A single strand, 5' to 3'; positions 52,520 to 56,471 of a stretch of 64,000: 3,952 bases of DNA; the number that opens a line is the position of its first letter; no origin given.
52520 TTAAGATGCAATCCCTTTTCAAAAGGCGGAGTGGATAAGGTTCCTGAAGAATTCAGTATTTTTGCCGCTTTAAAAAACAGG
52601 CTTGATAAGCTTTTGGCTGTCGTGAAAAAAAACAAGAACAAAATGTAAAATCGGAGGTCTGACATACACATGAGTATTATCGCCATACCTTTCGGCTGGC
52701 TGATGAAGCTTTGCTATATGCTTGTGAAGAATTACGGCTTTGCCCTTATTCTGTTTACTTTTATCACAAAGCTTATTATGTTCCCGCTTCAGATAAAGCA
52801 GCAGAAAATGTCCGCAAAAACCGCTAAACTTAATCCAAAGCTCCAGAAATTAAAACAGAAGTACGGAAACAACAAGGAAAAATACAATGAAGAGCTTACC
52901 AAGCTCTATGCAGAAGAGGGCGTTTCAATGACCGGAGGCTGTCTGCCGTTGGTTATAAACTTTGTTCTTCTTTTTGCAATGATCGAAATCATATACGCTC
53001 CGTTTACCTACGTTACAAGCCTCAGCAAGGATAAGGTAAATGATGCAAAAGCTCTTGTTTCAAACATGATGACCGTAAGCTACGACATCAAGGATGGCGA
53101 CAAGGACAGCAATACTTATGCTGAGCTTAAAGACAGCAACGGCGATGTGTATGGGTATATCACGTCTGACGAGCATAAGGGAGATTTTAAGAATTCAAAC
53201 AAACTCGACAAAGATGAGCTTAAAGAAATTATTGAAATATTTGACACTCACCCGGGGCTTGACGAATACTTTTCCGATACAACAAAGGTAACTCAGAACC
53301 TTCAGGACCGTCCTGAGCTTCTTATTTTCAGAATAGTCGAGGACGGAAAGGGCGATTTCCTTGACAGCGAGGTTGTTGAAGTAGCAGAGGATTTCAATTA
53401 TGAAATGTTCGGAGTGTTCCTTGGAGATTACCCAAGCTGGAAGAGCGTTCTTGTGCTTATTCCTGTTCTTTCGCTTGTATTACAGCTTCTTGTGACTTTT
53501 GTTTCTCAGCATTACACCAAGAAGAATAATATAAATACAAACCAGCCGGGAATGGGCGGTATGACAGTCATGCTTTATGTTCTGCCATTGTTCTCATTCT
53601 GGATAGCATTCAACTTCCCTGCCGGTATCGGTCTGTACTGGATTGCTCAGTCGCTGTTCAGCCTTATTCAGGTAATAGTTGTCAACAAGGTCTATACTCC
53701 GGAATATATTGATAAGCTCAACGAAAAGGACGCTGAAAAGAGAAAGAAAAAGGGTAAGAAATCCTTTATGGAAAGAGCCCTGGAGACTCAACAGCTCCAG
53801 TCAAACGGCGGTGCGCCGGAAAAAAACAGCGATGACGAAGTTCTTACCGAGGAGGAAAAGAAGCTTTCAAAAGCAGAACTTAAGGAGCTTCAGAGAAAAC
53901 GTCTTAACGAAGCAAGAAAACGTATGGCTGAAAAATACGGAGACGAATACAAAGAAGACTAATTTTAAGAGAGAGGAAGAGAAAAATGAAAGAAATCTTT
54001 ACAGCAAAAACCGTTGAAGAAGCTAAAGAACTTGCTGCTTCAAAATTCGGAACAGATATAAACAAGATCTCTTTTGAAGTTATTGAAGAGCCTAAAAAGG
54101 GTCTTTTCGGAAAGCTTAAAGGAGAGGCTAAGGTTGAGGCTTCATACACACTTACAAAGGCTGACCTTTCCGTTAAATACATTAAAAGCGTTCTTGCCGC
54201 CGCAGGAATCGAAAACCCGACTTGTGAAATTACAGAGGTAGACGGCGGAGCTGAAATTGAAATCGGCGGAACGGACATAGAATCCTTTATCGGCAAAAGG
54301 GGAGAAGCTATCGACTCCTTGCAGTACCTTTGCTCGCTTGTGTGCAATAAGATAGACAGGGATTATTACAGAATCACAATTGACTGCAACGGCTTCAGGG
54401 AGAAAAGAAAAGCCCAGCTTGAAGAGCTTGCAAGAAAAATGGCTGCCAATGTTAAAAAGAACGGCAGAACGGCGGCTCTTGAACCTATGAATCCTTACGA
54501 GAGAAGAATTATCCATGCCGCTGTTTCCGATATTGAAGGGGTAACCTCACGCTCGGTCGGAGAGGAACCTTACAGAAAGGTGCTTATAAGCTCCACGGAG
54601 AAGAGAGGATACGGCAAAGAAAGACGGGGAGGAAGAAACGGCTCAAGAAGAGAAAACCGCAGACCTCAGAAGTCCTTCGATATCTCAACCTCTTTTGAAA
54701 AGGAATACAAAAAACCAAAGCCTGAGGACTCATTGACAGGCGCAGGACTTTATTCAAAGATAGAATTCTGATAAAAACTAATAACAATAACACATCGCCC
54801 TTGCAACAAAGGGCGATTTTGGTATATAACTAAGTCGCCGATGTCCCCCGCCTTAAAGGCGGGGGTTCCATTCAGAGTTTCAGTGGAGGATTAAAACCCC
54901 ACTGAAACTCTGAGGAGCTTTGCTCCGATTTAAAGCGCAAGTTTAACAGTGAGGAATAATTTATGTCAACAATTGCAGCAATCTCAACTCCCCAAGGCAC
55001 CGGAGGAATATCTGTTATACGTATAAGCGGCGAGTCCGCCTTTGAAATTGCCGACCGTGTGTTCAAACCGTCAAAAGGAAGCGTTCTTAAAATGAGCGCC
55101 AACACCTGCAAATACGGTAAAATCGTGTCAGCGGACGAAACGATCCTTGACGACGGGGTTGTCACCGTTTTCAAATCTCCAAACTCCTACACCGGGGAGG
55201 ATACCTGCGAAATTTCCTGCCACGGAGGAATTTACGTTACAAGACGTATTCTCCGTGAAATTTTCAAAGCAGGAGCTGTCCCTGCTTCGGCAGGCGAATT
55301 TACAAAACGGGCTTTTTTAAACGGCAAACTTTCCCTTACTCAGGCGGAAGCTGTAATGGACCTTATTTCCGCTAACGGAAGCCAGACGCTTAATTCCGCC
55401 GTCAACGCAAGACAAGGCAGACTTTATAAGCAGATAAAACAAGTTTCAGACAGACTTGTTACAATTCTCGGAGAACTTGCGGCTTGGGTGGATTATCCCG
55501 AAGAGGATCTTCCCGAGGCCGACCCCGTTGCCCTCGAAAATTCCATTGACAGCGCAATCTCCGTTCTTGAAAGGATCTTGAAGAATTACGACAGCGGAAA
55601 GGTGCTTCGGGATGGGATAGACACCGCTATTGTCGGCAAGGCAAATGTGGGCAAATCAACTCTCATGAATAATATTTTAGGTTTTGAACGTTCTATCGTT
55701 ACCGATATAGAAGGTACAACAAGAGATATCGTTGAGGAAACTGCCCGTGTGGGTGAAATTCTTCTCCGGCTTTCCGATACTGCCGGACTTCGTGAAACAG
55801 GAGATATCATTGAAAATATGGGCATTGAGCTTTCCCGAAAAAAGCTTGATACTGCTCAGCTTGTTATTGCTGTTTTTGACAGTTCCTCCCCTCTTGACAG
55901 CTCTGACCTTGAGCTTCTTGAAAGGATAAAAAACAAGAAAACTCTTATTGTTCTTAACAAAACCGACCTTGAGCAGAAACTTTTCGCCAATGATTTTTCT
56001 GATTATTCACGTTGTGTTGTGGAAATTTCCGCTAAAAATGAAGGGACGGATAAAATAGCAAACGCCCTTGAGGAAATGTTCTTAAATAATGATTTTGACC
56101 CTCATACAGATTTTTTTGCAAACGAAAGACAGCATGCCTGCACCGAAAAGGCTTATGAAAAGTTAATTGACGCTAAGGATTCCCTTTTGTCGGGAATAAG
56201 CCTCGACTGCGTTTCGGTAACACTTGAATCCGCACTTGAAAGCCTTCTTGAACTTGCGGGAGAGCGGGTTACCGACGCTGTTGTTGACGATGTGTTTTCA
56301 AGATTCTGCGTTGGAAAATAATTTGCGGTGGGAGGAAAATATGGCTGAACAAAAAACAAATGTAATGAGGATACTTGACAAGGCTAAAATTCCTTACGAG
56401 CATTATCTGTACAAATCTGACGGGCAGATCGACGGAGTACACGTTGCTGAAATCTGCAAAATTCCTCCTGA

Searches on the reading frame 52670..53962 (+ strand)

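Call 96: search_protein_families(library=pfam, proteins=[window:52670-53962:+], max_evalue=0.00001)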
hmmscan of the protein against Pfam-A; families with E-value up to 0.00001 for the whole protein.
window:52670-53962:+ (430 aa): 1 family
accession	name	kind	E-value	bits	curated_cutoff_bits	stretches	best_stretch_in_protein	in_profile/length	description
PF02096.25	60KD_IMP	-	1.8e-38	132.5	35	2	22-131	1-106/163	60Kd inner membrane protein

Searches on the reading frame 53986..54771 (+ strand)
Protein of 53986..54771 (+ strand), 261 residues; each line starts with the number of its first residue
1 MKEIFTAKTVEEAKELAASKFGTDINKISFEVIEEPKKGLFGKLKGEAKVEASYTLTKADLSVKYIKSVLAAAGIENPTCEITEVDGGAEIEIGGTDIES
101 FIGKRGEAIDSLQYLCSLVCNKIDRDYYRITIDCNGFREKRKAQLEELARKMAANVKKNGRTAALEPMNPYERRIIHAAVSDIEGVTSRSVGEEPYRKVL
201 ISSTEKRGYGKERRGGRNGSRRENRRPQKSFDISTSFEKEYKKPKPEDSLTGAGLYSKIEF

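Call 96: search_protein_families(library=pfam, proteins=[window:53986-54771:+], max_evalue=0.00001)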
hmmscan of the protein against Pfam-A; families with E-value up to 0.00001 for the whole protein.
window:53986-54771:+ (261 aa): 3 families
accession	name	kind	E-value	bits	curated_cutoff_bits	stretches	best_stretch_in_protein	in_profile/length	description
PF01424.28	R3H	-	3.3e-20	72.3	26.8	1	144-202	2-59/60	R3H domain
PF14804.11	Jag_N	-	1.1e-14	55.1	25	1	5-54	1-50/50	Jag N-terminus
PF13083.13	KH_KhpA-B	-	5.3e-08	33.1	32.1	1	79-132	21-73/73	KhpA/KhpB, KH domain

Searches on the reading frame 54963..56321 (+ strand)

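Call 96: search_protein_families(library=pfam, proteins=[window:54963-56321:+], max_evalue=0.00001)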
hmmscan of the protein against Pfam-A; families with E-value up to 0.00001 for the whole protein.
window:54963-56321:+ (452 aa): 5 families
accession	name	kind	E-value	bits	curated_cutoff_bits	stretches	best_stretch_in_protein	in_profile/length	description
PF12631.12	MnmE_helical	-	5.7e-51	174.1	40.1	1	125-449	1-211/211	MnmE helical domain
PF10396.14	TrmE_N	-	1.7e-42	144.8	29.8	1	3-122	1-117/117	GTP-binding protein TrmE N-terminus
PF01926.29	MMR_HSR1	-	1.3e-22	80.4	21.9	1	221-333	2-113/113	50S ribosome-binding GTPase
PF02421.24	FeoB_N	-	8.8e-07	29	27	1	221-339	3-120/156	Ferrous iron transport protein B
PF00350.29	Dynamin_N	-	7.3e-06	26.5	27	0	222-257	2-36/168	Dynamin family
